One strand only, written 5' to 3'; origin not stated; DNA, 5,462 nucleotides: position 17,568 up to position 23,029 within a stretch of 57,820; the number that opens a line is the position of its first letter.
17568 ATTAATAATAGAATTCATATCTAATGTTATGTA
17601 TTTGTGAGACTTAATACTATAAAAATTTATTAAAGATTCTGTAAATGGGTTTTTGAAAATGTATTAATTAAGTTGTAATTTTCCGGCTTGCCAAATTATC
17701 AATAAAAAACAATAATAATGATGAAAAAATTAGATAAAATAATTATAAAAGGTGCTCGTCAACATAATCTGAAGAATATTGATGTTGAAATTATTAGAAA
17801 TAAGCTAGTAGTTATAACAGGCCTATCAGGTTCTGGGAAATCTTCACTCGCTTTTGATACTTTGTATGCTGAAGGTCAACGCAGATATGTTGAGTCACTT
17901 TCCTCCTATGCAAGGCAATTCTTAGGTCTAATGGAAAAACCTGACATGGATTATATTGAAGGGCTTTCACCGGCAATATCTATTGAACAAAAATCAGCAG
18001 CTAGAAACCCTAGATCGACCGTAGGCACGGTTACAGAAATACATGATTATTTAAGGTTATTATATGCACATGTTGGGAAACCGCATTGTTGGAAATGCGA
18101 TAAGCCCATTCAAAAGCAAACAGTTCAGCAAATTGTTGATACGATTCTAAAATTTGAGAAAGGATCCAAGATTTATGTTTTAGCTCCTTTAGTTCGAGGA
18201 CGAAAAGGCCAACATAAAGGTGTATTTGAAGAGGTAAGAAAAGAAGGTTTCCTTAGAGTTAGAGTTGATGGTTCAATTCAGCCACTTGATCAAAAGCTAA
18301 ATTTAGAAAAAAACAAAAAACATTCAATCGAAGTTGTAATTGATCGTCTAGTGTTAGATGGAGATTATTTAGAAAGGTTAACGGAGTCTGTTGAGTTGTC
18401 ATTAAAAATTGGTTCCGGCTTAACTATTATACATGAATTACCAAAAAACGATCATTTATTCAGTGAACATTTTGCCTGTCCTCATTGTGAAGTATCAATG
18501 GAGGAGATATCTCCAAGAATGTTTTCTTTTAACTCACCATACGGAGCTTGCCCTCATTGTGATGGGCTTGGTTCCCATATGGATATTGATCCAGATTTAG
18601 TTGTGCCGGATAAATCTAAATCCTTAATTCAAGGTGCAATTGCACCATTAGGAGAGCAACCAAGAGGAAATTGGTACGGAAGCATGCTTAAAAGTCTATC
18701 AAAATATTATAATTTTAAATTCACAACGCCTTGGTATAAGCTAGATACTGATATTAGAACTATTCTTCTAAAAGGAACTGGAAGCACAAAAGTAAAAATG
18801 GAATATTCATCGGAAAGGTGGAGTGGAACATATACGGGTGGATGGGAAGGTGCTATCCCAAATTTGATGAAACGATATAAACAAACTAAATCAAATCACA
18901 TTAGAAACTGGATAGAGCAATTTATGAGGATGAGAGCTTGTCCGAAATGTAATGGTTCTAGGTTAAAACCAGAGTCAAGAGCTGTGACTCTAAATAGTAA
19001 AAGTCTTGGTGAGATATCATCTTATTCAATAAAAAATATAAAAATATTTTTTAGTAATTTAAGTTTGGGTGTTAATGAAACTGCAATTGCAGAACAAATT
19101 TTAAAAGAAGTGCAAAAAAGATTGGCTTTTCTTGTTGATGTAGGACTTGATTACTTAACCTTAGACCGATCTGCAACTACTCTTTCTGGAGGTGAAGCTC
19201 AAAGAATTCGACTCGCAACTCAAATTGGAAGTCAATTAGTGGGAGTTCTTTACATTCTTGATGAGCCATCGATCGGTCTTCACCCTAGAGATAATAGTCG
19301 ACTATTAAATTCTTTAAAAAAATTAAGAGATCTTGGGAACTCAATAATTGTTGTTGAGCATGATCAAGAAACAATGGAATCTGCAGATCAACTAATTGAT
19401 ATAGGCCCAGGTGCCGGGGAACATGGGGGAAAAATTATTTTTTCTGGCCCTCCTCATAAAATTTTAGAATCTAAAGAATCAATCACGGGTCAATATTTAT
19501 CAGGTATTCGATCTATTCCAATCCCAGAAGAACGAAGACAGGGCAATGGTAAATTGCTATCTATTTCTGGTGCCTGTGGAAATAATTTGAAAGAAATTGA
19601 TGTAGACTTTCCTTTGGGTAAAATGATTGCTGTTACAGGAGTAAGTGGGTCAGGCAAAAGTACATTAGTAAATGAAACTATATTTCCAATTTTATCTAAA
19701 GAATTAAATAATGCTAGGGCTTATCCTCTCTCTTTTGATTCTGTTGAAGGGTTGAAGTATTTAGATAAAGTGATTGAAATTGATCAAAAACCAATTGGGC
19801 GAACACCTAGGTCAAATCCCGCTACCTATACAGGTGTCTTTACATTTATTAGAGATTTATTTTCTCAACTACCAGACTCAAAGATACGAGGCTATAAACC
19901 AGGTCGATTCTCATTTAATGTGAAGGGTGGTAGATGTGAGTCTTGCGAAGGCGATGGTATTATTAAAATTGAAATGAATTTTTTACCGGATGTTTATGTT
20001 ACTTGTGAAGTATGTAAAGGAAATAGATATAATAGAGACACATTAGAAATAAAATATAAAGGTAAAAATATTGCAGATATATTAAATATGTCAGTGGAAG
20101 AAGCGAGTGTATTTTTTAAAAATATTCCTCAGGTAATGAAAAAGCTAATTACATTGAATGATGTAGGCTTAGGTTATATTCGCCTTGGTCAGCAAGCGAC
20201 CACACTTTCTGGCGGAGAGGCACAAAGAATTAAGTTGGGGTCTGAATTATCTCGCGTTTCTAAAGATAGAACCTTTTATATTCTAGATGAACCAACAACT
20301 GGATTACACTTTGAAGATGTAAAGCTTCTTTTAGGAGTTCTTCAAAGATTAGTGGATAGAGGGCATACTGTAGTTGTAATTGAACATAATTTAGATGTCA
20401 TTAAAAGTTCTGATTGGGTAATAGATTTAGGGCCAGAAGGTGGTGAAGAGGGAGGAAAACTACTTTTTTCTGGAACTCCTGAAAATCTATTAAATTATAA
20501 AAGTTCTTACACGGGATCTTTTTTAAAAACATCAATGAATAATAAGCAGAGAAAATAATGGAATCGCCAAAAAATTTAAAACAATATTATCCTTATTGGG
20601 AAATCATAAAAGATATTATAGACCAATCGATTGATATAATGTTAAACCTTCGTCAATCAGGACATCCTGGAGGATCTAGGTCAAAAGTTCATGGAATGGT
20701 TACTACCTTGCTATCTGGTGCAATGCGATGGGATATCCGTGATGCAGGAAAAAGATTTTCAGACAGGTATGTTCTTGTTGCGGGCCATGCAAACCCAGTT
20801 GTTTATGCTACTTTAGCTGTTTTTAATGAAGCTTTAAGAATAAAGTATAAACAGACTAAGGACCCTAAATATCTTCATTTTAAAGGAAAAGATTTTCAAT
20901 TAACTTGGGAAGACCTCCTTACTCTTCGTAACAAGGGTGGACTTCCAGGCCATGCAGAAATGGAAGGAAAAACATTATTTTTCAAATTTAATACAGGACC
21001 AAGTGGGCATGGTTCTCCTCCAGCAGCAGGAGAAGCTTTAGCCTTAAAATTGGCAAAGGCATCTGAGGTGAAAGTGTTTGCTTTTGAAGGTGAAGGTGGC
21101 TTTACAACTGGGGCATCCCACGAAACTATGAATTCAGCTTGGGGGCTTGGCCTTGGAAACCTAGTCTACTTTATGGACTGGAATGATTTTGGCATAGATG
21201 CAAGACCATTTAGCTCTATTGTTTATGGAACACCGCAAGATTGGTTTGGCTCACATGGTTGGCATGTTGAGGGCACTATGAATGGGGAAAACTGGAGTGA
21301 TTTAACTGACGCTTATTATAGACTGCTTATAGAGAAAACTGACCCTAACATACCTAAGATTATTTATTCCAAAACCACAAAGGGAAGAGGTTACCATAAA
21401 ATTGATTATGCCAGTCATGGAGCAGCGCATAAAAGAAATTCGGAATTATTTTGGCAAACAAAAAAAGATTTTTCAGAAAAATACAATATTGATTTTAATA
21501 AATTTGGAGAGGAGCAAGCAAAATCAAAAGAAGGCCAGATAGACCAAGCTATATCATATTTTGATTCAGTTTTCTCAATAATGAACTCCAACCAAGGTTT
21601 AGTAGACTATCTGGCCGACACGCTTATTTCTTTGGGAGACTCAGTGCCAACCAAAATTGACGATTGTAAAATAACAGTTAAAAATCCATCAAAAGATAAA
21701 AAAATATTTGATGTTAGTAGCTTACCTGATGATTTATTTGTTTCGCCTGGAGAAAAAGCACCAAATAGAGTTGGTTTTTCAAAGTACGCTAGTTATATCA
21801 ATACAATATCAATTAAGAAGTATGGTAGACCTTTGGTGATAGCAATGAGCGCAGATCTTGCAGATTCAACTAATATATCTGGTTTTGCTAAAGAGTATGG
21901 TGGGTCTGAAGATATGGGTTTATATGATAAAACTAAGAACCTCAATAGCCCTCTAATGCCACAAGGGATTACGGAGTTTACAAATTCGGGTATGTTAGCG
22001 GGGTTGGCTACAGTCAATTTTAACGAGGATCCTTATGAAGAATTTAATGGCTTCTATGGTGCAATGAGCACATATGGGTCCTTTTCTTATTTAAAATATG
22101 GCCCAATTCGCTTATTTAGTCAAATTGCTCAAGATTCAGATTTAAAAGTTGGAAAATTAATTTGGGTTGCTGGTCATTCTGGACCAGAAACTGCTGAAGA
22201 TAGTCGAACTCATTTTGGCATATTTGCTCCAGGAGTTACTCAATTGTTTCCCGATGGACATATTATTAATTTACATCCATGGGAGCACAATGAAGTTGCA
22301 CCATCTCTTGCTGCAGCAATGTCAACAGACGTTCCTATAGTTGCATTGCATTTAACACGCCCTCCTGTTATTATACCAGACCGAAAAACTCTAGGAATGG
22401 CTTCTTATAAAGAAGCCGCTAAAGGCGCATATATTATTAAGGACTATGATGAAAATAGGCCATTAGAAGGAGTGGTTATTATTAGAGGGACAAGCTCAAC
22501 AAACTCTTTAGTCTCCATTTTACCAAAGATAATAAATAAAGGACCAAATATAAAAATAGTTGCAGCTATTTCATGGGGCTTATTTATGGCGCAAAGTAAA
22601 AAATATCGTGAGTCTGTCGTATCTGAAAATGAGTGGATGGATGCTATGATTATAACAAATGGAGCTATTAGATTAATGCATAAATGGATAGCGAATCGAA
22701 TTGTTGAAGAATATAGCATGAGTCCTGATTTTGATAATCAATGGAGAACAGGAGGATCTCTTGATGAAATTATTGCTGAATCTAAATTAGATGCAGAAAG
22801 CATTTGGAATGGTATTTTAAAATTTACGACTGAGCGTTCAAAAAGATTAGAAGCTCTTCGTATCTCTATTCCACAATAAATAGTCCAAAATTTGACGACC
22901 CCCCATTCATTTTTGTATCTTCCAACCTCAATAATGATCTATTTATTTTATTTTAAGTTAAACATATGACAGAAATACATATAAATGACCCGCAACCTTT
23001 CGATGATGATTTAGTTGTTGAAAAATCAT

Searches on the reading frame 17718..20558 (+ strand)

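Call 86: search_protein_families(library=pfam, proteins=[window:17718-20558:+], max_evalue=0.00001)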
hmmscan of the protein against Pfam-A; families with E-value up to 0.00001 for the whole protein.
window:17718-20558:+ (946 aa): 9 families
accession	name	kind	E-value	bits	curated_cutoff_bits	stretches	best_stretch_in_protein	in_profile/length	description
PF17760.6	UvrA_inter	-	1.8e-38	131.2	23.3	1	134-239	1-106/109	UvrA interaction domain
PF17755.6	UvrA_DNA-bind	-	1.1e-35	122.7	23.2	1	291-401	1-110/110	UvrA DNA-binding domain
PF00005.33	ABC_tran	-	2.3e-21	77.2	25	0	416-517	35-135/137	ABC transporter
PF02463.25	SMC_N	-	1.2e-12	48.2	40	0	392-562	135-211/220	RecF/RecN/SMC N terminal domain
PF13555.12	AAA_29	-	1.8e-07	31.2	27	0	629-651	17-39/61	P-loop containing region of AAA domain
PF13191.12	AAA_16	-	4.8e-07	30.9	32.6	0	29-68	25-63/167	AAA ATPase domain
PF20703.3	nSTAND1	-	5.3e-07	30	27.1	0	14-54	19-59/379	Novel STAND NTPase 1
PF03193.22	RsgA_GTPase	-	2.2e-06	28.1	30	0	611-653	84-125/174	RsgA GTPase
PF13304.12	AAA_21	-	3.3e-06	27.8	27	0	831-887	239-295/304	AAA domain, putative AbiEii toxin, Type IV TA system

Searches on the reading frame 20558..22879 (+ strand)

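Call 86: search_protein_families(library=pfam, proteins=[window:20558-22879:+], max_evalue=0.00001)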
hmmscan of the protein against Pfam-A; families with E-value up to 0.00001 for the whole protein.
window:20558-22879:+ (773 aa): 1 family
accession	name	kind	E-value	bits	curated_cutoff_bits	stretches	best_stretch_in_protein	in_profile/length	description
PF00456.26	Transketolase_N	-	2.4e-18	66.7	22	1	29-302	17-274/334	Transketolase, thiamine diphosphate binding domain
